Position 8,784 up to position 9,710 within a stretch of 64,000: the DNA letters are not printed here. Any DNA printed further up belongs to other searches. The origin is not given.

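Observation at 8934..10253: ABC importer ATPase fused in-frame to a hemerythrin-like di-iron domain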

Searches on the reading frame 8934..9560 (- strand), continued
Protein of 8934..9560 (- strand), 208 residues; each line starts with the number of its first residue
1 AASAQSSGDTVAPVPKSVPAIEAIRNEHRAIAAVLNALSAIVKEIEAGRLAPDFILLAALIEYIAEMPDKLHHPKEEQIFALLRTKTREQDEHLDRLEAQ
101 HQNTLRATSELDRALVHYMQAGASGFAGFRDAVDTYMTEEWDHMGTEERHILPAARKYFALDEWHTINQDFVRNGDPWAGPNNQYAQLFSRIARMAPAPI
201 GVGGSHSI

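Call 30: search_protein_families(library=pfam, proteins=[L060:489-1505:-, L060:1570-2625:+, L060:2660-3370:+, L060:3389-4624:+, L060:5219-6520:+, L060:9189-9896:+, L060:10004-10585:+, L060:11025-12743:+, L060:12744-15053:+, L060:17063-18136:+], max_evalue=0.00001)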
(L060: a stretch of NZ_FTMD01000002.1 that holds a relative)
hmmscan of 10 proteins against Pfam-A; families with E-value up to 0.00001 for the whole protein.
L060:489-1505:- (338 aa): 2 families
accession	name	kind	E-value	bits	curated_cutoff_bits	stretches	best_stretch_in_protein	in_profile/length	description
PF03466.25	LysR_substrate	-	8.3e-26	91.1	28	1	124-323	5-206/209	LysR substrate binding domain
PF00126.33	HTH_1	-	4e-17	62.4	26.6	1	36-93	1-58/60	Bacterial regulatory helix-turn-helix protein, lysR family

L060:1570-2625:+ (351 aa): 1 family
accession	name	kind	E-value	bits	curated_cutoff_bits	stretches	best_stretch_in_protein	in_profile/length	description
PF07883.17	Cupin_2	-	2.3e-22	78.9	27.2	1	101-169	2-69/70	Cupin domain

L060:2660-3370:+ (236 aa): 1 family
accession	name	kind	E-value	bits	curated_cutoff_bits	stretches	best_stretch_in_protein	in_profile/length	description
PF01557.24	FAA_hydrolase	-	1.5e-52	178.8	23.9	1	30-232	2-213/214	Fumarylacetoacetate (FAA) hydrolase C-terminal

L060:3389-4624:+ (411 aa): 4 families
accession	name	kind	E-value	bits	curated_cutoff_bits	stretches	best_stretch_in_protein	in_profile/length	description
PF01494.25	FAD_binding_3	-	8.7e-30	104.6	22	1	19-360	2-346/349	FAD binding domain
PF01266.30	DAO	-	1.6e-08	34.9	27.9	0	21-55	2-36/353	FAD dependent oxidoreductase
PF13450.12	NAD_binding_8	-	5.7e-07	30.2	21.9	1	23-54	1-32/68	NAD(P)-binding Rossmann-like domain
PF01593.30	Amino_oxidase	-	1.9e-06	27.9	19.8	0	28-54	1-27/443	Flavin containing amine oxidoreductase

L060:5219-6520:+ (433 aa): 3 families
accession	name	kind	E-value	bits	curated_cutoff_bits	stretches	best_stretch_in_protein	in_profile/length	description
PF13458.12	Peripla_BP_6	-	1.6e-74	252.1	31.7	1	70-410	1-339/343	Periplasmic binding protein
PF13433.12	Peripla_BP_5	-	5.7e-31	108.4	27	1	71-411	1-338/363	Periplasmic binding protein domain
PF01094.35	ANF_receptor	-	4.4e-12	46.2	25.4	1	98-380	13-298/353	Receptor family ligand binding region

L060:9189-9896:+ (235 aa): 2 families
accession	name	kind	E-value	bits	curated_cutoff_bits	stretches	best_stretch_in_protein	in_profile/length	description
PF00005.33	ABC_tran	-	6.6e-31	108.2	25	1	20-159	1-136/137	ABC transporter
PF13304.12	AAA_21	-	2.3e-07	31.6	27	0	131-187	237-295/304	AAA domain, putative AbiEii toxin, Type IV TA system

L060:10004-10585:+ (193 aa): 1 family
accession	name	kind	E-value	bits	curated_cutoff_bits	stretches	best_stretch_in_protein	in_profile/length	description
PF01814.28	Hemerythrin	-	9.6e-16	58.9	25.3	1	4-139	3-127/127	Hemerythrin HHE cation binding domain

L060:11025-12743:+ (572 aa): 2 families
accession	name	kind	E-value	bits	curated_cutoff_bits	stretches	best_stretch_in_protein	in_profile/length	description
PF00884.28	Sulfatase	-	6.6e-54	183.7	25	1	36-447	1-300/301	Sulfatase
PF16347.10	SGSH_C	-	2e-07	31.7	29.3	1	405-533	10-134/154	N-sulphoglucosamine sulphohydrolase, C-terminal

L060:12744-15053:+ (769 aa): 6 families
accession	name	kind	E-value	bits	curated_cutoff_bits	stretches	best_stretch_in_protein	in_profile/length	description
PF14522.11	Cytochrome_C7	-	2.4e-12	46.9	24.8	0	192-272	13-66/67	Cytochrome c7 and related cytochrome c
PF14559.12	TPR_19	-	5.8e-12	46.2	25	0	711-766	6-61/68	Tetratricopeptide repeat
PF22113.1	Mtrc-MtrF_II-IV_dom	-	7.4e-10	39.1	30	1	330-441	9-135/176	Outer membrane cytochrome MtrC/MtrF-like, domains II/IV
PF13428.12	TPR_14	-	2.8e-09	37.2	23.5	0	594-637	1-44/44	Tetratricopeptide repeat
PF14537.11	Cytochrom_c3_2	-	4.7e-09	37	25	0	325-401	4-69/79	Cytochrome c3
PF13432.12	TPR_16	-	5.6e-06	27.1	32.7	0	575-625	12-62/65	Tetratricopeptide repeat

L060:17063-18136:+ (357 aa): 2 families
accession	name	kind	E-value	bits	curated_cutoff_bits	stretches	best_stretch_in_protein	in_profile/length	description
PF00753.33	Lactamase_B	-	1.3e-17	64.8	22.7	1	14-174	6-196/196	Metallo-beta-lactamase superfamily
PF00581.25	Rhodanese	-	1.8e-16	60.9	22.2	1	266-347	12-101/102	Rhodanese-like domain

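Call 31: search_protein_families(library=pfam, proteins=[L046:46-618:+, L046:620-979:+, L046:1053-2006:+, L046:2017-3612:+, L046:5296-6555:+, L046:9264-9977:+, L046:9998-10573:+, L046:10776-11489:-, L046:11773-12642:+, L046:12719-14173:-], max_evalue=0.00001)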
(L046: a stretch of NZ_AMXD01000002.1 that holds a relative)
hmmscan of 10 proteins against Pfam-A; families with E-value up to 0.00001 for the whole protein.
L046:46-618:+ (190 aa): 1 family
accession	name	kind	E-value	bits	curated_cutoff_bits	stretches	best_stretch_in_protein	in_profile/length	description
PF20169.3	DUF6537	-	6e-58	196.5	27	1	2-173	28-201/203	Family of unknown function (DUF6537)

L046:620-979:+ (119 aa): 1 family
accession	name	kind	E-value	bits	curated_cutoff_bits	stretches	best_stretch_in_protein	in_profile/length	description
PF00111.32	Fer2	-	1.4e-17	63.8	21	1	15-89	4-76/77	2Fe-2S iron-sulfur cluster binding domain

L046:1053-2006:+ (317 aa): 2 families
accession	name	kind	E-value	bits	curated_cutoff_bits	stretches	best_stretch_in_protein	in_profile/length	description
PF22247.2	Diox-like_N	-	7.3e-29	100.1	27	1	74-132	1-59/60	Catechol 2,3-dioxygenase-like N-terminal domain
PF00903.31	Glyoxalase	-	8.8e-29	100.8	20.6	1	159-275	1-120/121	Glyoxalase/Bleomycin resistance protein/Dioxygenase superfamily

L046:2017-3612:+ (531 aa): 1 family
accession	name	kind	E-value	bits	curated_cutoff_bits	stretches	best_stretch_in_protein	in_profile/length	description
PF00171.27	Aldedh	-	5e-155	517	23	1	64-527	7-461/461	Aldehyde dehydrogenase family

L046:5296-6555:+ (419 aa): 3 families
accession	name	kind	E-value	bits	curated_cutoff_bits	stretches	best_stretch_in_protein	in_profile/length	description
PF13458.12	Peripla_BP_6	-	7.3e-80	269.6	31.7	1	59-398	1-341/343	Periplasmic binding protein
PF13433.12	Peripla_BP_5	-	1.2e-26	94.1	27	1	60-383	1-323/363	Periplasmic binding protein domain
PF01094.35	ANF_receptor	-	4.5e-14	52.7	25.4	1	89-274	15-202/353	Receptor family ligand binding region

L046:9264-9977:+ (237 aa): 1 family
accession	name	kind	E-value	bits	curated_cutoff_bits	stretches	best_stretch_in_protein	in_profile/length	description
PF00005.33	ABC_tran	-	3.5e-32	112.3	25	1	21-165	1-136/137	ABC transporter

L046:9998-10573:+ (191 aa): 1 family
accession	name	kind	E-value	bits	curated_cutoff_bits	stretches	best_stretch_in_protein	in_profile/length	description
PF01814.28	Hemerythrin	-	6.8e-17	62.6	25.3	1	6-141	3-127/127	Hemerythrin HHE cation binding domain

L046:10776-11489:- (237 aa): 2 families
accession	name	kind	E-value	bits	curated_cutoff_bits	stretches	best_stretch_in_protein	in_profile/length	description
PF07729.17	FCD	-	6.7e-21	75.4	24.3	1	94-221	1-124/125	FCD domain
PF00392.27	GntR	-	2.8e-16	59.3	27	1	23-84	2-64/64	Bacterial regulatory proteins, gntR family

L046:11773-12642:+ (289 aa): 2 families
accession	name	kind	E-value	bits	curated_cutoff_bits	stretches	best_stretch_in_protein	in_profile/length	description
PF02737.24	3HCDH_N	-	6e-65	219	22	1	11-189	1-179/180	3-hydroxyacyl-CoA dehydrogenase, NAD binding domain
PF00725.27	3HCDH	-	3.6e-36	124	22.1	1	192-288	1-97/97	3-hydroxyacyl-CoA dehydrogenase, C-terminal domain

L046:12719-14173:- (484 aa): 3 families
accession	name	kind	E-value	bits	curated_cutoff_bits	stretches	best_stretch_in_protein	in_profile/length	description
PF07497.18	Rho_RNA_bind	-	9.6e-33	112.3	27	1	115-188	2-73/73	Rho termination factor, RNA-binding domain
PF00006.31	ATP-synt_ab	-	5.3e-29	101.8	29.5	1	223-426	3-211/213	ATP synthase alpha/beta family, nucleotide-binding domain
PF07498.18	Rho_N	-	5e-13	49.2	24.9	1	68-110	1-43/43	Rho termination factor, N-terminal domain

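Call 42: search_solved_structures(query=A2, max_evalue=10, show_alignments=3)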
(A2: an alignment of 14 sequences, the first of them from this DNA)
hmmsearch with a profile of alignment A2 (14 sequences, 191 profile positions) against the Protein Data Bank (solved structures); distinct sequences matched with E-value up to 10: 9.
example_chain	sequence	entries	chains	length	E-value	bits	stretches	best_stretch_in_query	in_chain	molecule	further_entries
4afl_A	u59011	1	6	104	0.17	14.7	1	62-127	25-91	INHIBITOR OF GROWTH PROTEIN 4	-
7prd_A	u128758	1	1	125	0.32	13.8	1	16-78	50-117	Protein NRD1,HLJ1_G0022400.mRNA.1.CDS.1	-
3u9j_A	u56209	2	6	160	0.34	13.7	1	41-155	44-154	F-box/LRR-repeat protein 5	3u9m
3v5x_A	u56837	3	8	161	0.34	13.7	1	51-155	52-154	F-box/LRR-repeat protein 5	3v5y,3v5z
7rpr_A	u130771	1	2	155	0.47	13.3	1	69-138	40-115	Fibronectin-binding lipoprotein FbpA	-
5vjs_A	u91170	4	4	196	0.71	12.7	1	8-122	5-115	Reaction Center Maquette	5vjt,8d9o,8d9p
9m46_A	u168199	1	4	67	0.83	12.5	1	45-95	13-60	IQ motif and SEC7 domain-containing protein 2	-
9fw5_A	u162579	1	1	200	0.89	12.4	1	19-62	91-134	Retroaldolase 17 (RAD17)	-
8adb_A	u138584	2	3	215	1.3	11.9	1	143-178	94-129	Deubiquitinating enzyme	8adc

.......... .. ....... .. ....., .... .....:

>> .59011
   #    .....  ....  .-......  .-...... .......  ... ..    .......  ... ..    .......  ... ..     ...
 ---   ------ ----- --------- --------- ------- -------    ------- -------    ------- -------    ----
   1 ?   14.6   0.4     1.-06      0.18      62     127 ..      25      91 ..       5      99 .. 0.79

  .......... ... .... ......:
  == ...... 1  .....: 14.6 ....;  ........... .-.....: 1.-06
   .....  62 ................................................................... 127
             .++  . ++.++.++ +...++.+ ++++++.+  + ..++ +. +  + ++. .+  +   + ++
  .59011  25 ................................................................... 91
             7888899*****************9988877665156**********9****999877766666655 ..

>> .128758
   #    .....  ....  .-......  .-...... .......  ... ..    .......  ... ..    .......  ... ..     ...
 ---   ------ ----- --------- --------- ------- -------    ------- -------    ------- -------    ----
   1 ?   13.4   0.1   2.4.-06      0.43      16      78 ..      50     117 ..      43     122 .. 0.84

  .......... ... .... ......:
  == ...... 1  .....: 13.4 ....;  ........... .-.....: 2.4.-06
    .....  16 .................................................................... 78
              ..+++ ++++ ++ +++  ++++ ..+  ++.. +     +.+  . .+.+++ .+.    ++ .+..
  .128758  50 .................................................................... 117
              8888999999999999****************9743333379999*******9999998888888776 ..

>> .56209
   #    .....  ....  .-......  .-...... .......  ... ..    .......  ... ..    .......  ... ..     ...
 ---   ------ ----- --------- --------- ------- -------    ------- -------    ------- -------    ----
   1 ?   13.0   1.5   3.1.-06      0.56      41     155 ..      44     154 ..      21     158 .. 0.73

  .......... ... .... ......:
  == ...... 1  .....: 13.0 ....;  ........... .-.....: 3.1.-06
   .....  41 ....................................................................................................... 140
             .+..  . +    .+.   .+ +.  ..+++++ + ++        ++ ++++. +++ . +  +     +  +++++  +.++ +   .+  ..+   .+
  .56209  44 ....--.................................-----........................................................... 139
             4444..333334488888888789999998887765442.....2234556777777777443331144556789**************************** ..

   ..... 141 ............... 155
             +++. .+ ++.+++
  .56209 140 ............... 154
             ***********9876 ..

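Call 58: search_protein_families(library=pfam, proteins=[L068:2004-3356:-, L068:3574-4734:+, L068:8164-8742:+, L068:8739-9203:+, L068:9213-10385:+, L068:10454-11347:+, L068:12636-14006:-, L091:2920-4110:-, L091:88-798:+, L048:4118-5044:-], max_evalue=0.00001)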
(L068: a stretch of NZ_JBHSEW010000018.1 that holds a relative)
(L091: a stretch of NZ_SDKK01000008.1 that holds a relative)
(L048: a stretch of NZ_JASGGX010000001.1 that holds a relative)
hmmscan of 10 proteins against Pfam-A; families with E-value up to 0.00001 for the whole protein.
L068:2004-3356:- (450 aa): 2 families
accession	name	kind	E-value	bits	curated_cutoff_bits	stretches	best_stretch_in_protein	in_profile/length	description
PF00355.32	Rieske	-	1.1e-20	73.8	20.3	1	45-129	1-83/88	Rieske [2Fe-2S] domain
PF00848.25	Ring_hydroxyl_A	-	1.8e-17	64.4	24.9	1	195-391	8-188/208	Ring hydroxylating alpha subunit (catalytic domain)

L068:3574-4734:+ (386 aa): 3 families
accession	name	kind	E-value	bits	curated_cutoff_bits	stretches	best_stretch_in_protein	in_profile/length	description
PF13458.12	Peripla_BP_6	-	4.2e-81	273.7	31.7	1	26-366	1-342/343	Periplasmic binding protein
PF13433.12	Peripla_BP_5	-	2.2e-26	93.3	27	1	27-366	1-340/363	Periplasmic binding protein domain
PF01094.35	ANF_receptor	-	4.4e-16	59.3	25.4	1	53-233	12-194/353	Receptor family ligand binding region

L068:8164-8742:+ (192 aa): 1 family
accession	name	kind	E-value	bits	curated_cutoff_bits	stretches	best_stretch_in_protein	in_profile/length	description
PF01814.28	Hemerythrin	-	4.5e-17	63.2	25.3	1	6-141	3-127/127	Hemerythrin HHE cation binding domain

L068:8739-9203:+ (154 aa): 1 family
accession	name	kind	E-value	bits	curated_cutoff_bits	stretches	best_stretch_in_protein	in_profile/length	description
PF01814.28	Hemerythrin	-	1.4e-09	38.9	25.3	1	20-131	4-126/127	Hemerythrin HHE cation binding domain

L068:9213-10385:+ (390 aa): 1 family
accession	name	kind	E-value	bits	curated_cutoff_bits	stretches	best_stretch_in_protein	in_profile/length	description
PF03594.19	BenE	-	1.3e-142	475.7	27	1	6-383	2-378/378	Benzoate membrane transport protein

L068:10454-11347:+ (297 aa): 1 family
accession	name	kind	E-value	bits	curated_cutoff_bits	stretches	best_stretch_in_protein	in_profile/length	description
PF03547.23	Mem_trans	-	5.1e-21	75.1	25.7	2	157-290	202-341/343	Membrane transport protein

L068:12636-14006:- (456 aa): 2 families
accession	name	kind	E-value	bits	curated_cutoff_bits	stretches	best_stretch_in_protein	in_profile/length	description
PF02913.24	FAD-oxidase_C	-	6.2e-64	216.5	21.2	1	212-453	1-248/248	FAD linked oxidases, C-terminal domain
PF01565.28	FAD_binding_4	-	6.2e-40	136.5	26.4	1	39-176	1-139/139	FAD binding domain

L091:2920-4110:- (396 aa): 1 family
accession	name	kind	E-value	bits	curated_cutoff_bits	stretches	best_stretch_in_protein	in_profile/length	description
PF01494.25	FAD_binding_3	-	2.2e-88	297.3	22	1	3-342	1-347/349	FAD binding domain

L091:88-798:+ (236 aa): 1 family
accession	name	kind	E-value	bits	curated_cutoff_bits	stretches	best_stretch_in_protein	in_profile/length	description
PF01557.24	FAA_hydrolase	-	3.2e-52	177.7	23.9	1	30-231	2-212/214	Fumarylacetoacetate (FAA) hydrolase C-terminal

L048:4118-5044:- (308 aa): 2 families
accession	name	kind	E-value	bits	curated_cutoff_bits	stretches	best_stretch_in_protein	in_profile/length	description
PF03466.25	LysR_substrate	-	5.8e-38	130.8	28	1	87-295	2-206/209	LysR substrate binding domain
PF00126.33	HTH_1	-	7.9e-23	80.6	26.6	1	3-62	1-60/60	Bacterial regulatory helix-turn-helix protein, lysR family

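Call 59: predict_structure(alignment_id=A4)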
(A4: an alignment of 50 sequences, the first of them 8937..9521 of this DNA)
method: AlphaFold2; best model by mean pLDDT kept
length: 195 residues; sequences in the alignment: 50
mean_pLDDT: 93.0   pTM: 0.88
mean pLDDT of the five models: 93.0, 92.1, 92.0, 86.4, 84.1
residues with pLDDT >= 90: 164; 70-90: 19; 50-70: 12; < 50: 0
segments of 3 or more residues with pLDDT < 50: none
pLDDT, mean of each block of 10 residues (from residue 1): 80 94 98 97 98 91 96 98 98 97 98 99 98 98 97 89 73 92 91 64
secondary structure, 60 per line:
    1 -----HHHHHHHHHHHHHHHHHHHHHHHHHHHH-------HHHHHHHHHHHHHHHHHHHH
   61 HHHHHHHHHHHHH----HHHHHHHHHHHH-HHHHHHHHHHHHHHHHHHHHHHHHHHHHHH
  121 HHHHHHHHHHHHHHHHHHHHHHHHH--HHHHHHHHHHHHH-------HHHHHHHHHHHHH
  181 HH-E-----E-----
elements in order: H6-33 H41-73 H78-89 H91-145 H148-160 H168-182

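Call 61: fold_search(model_id=the predicted structure, library=pdb)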
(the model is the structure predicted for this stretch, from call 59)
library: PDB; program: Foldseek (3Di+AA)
matches with E <= 10: 103; with E <= 0.001: 0
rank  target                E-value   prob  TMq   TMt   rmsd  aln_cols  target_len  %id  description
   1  3cax                  2.0e-01  1.00  0.67  0.39  13.7       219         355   13  Crystal structure of uncharacterized protein PF0695 (released 2008-03-18)
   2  9n0k_A                8.9e-01  0.33  0.27  0.37  11.5       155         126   14  Crystal structure of KABLE triple mutant (Ile12Phe, Lys14Pro, Leu20Trp) (released 2025-08-20)
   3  5vjs                  9.8e-01  0.35  0.34  0.34  15.6       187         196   12  De Novo Photosynthetic Reaction Center Protein Equipped with Heme B, a synthetic Zn porphyrin, and Zn(II) cations (released 2018-04-25)
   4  5vju                  1.2e+00  0.28  0.33  0.33  16.1       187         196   14  De Novo Photosynthetic Reaction Center Protein Variant Equipped with His-Tyr H-bond, Heme B, and Cd(II) ions (released 2018-04-25)
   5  8tn1_A                1.2e+00  0.54  0.37  0.44   8.2       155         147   15  De novo designed protein binds poly ADP ribose polymerase inhibitors (PARPi) - apo (released 2024-04-24)
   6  3v5x_A                1.7e+00  0.60  0.46  0.56   6.7       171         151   14  Structure of FBXL5 hemerythrin domain, C2 cell (released 2012-01-25)
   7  9n0i_A                1.7e+00  0.44  0.34  0.48   7.7       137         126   16  Crystal structure of KABLE double mutant (Lys14Pro, Leu20Trp) (released 2025-08-20)
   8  8dt0_B                1.8e+00  0.66  0.43  0.57   5.9       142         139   20  Scaffolding protein functional sites using deep learning (released 2022-08-10)
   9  5f3q_B                1.8e+00  0.11  0.22  0.24  12.3       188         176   13  Crystal structure of a noncanonical Dicer protein from Entamoeba histolytica (released 2016-12-14)
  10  6z0c_B                1.8e+00  0.06  0.18  0.18  19.0       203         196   14  Structure of in silico modelled artificial Maquette-3 protein (released 2021-03-17)
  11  4xev_D                1.9e+00  0.72  0.46  0.59   9.9       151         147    9  Fusion of Pyk2-FAT domain with Leupaxin LD1 motif, complexed with Leupaxin LD4 peptide (released 2015-12-30)
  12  3v5z_B                2.0e+00  0.51  0.43  0.51   6.6       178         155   12  Structure of FBXL5 hemerythrin domain, C2 cell, grown anaerobically (released 2012-01-25)
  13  2yfa_B                2.0e+00  0.11  0.24  0.21  17.9       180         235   15  X-ray structure of McpS ligand binding domain in complex with malate (released 2012-04-18)
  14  2yfb_A                2.0e+00  0.10  0.21  0.18  18.3       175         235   14  X-ray structure of McpS ligand binding domain in complex with succinate (released 2012-04-18)
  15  1jaf_A                2.1e+00  0.21  0.31  0.45   8.7       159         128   16  CRYSTAL STRUCTURE OF CYTOCHROME C' FROM RHODOCYCLUS GELATINOSUS AT 2.5 ANGSTOMS RESOLUTION (released 1998-01-21)
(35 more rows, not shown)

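Call 62: search_protein_representatives(alignment_id=A4)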
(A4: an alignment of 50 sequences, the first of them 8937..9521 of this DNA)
Query: 50 sequences, 194 profile positions. Proteins with E-value up to 0.001 (for the whole library): 9867; up to 1e-10: 4000; up to 1e-30: 450. The best 150 are listed.
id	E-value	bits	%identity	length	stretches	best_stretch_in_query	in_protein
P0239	5.8e-81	287.1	-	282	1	1-191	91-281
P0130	2.5e-78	278.5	-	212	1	3-191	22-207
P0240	1.6e-77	276.0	-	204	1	2-192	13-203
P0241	1.9e-76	272.4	-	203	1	4-191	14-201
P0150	6.2e-76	270.7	-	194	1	1-192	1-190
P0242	3.9e-71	255.1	-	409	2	3-186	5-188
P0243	4.8e-71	254.8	-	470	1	3-191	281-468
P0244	1.6e-69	249.8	-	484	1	2-192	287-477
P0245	8.9e-68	244.1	-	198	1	2-191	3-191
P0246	1.0e-67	243.9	-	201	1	4-192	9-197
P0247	1.5e-67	243.3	-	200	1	3-190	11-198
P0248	5.5e-67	241.5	-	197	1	2-192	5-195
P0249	3.6e-66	238.9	-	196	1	2-192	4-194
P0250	3.2e-65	235.8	-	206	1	1-192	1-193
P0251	7.7e-65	234.5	-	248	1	2-176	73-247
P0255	3.2e-63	229.3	-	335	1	4-191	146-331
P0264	7.7e-61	221.5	-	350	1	1-184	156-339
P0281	1.3e-57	211.0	-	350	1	4-185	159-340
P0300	1.8e-54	200.7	-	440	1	2-192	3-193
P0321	2.0e-52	194.0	-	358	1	7-183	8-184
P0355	2.6e-49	183.9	-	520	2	2-190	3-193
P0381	7.1e-48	179.2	-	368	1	1-192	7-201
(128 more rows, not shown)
